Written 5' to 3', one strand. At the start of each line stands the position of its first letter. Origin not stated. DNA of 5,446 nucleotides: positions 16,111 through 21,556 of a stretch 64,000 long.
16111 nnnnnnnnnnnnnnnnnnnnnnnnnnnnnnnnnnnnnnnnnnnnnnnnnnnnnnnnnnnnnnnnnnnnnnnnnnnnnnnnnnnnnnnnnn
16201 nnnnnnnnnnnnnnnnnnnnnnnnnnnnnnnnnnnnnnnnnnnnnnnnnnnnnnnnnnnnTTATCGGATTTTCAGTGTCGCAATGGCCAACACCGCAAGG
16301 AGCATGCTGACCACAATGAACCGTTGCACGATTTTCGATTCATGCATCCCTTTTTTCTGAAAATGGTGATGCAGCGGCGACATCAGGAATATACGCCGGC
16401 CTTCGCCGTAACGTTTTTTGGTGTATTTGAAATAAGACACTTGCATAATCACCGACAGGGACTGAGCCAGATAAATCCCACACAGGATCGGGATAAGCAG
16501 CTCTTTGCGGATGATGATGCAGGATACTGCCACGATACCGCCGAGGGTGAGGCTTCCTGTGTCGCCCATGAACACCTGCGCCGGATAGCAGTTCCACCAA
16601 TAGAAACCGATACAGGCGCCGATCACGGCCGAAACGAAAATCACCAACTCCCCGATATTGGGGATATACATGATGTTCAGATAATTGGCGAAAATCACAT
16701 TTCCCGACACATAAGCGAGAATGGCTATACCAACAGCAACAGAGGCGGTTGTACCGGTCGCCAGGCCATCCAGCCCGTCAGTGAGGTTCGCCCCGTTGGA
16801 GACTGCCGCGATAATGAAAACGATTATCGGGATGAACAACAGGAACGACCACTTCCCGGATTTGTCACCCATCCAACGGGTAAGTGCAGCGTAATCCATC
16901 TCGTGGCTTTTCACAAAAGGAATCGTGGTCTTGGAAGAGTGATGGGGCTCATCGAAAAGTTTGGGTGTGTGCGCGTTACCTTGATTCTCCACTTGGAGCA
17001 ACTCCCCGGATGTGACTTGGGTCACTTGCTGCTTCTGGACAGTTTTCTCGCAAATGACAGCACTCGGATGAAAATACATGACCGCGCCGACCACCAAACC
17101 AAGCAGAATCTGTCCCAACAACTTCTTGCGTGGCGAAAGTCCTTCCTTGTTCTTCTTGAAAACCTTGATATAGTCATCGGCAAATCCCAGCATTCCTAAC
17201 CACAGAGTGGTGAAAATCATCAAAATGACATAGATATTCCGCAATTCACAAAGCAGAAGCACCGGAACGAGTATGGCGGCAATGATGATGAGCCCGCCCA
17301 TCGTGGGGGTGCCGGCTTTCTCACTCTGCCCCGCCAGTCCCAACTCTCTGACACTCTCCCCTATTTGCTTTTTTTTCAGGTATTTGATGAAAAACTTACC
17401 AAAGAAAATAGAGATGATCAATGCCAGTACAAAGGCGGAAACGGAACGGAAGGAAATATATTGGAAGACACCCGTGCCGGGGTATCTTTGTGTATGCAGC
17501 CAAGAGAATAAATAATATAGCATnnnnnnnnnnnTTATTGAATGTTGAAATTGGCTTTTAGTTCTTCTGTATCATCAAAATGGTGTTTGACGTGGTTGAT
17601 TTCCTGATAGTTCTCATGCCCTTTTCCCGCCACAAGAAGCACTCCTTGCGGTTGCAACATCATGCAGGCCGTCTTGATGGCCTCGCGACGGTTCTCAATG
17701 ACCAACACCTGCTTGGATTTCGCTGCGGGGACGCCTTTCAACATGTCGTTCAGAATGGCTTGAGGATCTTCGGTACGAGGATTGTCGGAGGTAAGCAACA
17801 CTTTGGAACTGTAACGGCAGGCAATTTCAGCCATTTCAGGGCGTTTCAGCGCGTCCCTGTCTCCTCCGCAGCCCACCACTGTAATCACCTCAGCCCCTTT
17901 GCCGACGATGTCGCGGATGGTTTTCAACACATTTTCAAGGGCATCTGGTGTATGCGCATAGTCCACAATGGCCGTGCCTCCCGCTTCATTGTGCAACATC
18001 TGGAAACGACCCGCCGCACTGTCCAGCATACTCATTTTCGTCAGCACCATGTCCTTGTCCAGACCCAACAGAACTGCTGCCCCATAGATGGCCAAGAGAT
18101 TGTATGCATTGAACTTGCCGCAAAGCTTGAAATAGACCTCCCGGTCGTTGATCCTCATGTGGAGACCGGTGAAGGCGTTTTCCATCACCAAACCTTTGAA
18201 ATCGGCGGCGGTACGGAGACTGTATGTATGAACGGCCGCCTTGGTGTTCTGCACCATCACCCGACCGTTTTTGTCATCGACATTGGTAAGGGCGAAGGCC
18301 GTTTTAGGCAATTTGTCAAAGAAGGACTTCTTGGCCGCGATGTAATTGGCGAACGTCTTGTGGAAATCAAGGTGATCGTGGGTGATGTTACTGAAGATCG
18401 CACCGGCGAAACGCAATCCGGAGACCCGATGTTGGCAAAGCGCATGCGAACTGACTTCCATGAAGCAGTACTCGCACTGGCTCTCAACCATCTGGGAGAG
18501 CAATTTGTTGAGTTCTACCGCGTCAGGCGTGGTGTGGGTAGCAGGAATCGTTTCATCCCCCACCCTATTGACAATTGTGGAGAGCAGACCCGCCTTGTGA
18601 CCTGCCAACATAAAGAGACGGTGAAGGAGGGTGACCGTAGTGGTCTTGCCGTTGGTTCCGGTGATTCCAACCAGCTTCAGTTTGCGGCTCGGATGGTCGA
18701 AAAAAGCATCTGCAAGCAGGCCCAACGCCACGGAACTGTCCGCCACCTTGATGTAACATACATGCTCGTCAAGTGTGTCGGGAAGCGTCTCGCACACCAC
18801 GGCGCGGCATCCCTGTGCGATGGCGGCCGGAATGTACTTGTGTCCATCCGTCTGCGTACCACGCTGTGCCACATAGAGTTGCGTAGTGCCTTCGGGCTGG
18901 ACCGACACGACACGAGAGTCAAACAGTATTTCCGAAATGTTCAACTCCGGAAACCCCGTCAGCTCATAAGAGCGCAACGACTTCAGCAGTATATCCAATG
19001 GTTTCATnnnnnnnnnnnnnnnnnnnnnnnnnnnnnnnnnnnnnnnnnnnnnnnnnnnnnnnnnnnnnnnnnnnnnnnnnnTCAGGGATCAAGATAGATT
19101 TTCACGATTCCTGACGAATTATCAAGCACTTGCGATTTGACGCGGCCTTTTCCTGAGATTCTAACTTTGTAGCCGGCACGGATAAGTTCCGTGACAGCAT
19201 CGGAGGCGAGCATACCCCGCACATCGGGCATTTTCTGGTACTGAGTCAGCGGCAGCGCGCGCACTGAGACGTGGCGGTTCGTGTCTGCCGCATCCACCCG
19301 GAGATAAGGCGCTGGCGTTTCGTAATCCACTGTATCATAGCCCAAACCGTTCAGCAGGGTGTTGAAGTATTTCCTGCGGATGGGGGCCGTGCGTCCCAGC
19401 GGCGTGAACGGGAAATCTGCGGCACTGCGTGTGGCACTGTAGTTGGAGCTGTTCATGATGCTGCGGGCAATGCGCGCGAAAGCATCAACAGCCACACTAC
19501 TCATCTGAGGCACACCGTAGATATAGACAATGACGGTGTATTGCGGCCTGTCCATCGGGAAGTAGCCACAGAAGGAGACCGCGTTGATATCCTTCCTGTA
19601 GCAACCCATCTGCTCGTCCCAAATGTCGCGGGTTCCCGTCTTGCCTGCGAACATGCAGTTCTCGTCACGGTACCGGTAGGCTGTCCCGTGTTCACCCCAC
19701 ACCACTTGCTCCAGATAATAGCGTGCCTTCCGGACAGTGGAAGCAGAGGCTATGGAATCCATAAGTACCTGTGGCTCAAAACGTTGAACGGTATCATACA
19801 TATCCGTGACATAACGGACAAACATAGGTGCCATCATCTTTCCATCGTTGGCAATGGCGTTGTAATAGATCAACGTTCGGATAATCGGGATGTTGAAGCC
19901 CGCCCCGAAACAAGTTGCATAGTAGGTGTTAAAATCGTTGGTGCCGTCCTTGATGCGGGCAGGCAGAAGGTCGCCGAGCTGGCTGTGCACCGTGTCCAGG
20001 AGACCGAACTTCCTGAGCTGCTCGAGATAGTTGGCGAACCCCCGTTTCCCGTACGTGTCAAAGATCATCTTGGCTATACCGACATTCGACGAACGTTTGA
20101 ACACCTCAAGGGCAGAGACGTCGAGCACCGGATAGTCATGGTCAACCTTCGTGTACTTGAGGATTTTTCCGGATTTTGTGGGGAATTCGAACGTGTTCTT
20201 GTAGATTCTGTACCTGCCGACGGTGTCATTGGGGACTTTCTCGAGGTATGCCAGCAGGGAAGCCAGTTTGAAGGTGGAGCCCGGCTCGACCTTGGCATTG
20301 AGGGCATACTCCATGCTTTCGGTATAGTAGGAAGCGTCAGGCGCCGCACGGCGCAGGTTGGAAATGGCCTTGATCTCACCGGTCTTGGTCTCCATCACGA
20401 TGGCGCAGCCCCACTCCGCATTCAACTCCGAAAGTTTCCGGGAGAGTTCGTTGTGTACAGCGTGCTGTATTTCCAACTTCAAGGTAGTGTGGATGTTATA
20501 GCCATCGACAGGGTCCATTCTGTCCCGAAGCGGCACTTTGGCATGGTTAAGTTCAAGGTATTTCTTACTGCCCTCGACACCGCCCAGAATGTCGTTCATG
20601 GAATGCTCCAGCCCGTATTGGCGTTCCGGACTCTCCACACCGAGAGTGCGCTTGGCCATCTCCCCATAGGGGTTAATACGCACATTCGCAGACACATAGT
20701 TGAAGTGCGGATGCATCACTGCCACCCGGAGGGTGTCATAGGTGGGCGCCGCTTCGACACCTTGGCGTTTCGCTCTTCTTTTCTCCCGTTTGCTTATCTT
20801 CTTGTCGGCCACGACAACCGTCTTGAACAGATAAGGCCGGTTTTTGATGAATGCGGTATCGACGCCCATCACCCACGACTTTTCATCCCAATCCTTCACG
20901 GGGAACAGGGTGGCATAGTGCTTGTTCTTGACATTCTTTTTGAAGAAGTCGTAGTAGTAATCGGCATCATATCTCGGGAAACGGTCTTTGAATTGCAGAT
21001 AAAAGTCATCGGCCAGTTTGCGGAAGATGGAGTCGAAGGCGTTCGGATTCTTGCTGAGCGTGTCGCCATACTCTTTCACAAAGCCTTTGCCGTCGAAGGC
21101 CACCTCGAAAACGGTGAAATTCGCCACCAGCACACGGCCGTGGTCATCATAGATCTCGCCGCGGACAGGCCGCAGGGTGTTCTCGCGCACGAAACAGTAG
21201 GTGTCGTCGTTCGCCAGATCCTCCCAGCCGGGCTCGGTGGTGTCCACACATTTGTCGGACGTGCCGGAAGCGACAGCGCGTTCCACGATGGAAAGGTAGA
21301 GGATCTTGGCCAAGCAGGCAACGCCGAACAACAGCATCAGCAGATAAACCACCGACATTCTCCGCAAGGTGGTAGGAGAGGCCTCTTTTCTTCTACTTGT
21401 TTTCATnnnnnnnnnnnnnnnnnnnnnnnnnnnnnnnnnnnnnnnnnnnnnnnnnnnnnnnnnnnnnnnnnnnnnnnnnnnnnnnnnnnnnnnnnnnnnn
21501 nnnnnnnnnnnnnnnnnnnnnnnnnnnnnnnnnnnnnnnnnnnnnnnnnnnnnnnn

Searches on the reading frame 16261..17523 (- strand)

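Call 87: search_protein_families(library=pfam, max_evalue=0.00001, proteins=[window:16261-17523:-])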
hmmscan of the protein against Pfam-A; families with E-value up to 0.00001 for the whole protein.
window:16261-17523:- (420 aa): 2 families
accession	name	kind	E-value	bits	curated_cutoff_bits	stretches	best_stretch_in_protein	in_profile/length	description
PF00953.26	Glycos_transf_4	-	2.9e-28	99.3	27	1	217-337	53-158/160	Glycosyl transferase family 4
PF10555.14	MraY_sig1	-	6.9e-06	25.7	20.1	0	69-81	1-13/13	Phospho-N-acetylmuramoyl-pentapeptide-transferase signature 1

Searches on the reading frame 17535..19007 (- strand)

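Call 87: search_protein_families(library=pfam, max_evalue=0.00001, proteins=[window:17535-19007:-])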
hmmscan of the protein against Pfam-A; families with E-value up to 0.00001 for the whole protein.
window:17535-19007:- (490 aa): 2 families
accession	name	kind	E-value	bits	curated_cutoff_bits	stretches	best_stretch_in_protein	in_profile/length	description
PF08245.18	Mur_ligase_M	-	3.7e-49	167.9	24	1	115-310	1-199/200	Mur ligase middle domain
PF02875.26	Mur_ligase_C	-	6.8e-31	108.2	28.4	1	333-463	1-127/127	Mur ligase, glutamate ligase domain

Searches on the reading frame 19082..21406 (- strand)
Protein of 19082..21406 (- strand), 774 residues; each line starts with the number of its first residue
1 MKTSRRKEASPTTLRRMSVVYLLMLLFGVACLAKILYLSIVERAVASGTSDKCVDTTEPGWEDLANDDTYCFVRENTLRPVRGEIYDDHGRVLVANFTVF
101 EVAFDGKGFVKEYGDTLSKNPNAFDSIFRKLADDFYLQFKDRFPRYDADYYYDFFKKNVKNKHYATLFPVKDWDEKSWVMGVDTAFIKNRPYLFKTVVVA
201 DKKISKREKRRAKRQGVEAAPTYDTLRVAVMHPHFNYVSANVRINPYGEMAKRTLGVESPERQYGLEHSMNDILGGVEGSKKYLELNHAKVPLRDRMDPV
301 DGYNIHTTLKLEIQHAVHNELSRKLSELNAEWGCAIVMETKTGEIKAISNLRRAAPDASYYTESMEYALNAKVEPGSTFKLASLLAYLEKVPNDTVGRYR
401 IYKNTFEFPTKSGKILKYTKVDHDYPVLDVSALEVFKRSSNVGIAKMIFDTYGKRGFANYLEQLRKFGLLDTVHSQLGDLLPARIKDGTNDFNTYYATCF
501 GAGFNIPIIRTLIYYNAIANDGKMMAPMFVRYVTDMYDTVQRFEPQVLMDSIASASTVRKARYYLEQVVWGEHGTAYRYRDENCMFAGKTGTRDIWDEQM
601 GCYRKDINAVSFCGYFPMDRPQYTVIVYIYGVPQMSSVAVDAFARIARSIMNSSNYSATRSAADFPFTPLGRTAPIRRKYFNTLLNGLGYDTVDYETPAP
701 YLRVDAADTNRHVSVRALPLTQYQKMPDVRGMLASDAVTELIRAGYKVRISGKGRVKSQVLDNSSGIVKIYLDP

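Call 87: search_protein_families(library=pfam, max_evalue=0.00001, proteins=[window:19082-21406:-])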
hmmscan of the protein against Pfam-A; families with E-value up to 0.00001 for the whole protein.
window:19082-21406:- (774 aa): 2 families
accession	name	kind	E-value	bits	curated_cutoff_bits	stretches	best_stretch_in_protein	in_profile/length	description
PF00905.27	Transpeptidase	-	2.6e-33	115.9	22.1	1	333-650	1-297/299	Penicillin binding protein transpeptidase domain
PF03717.20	PBP_dimer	-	9.8e-07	29.8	24.4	0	79-263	3-128/180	Penicillin-binding Protein dimerisation domain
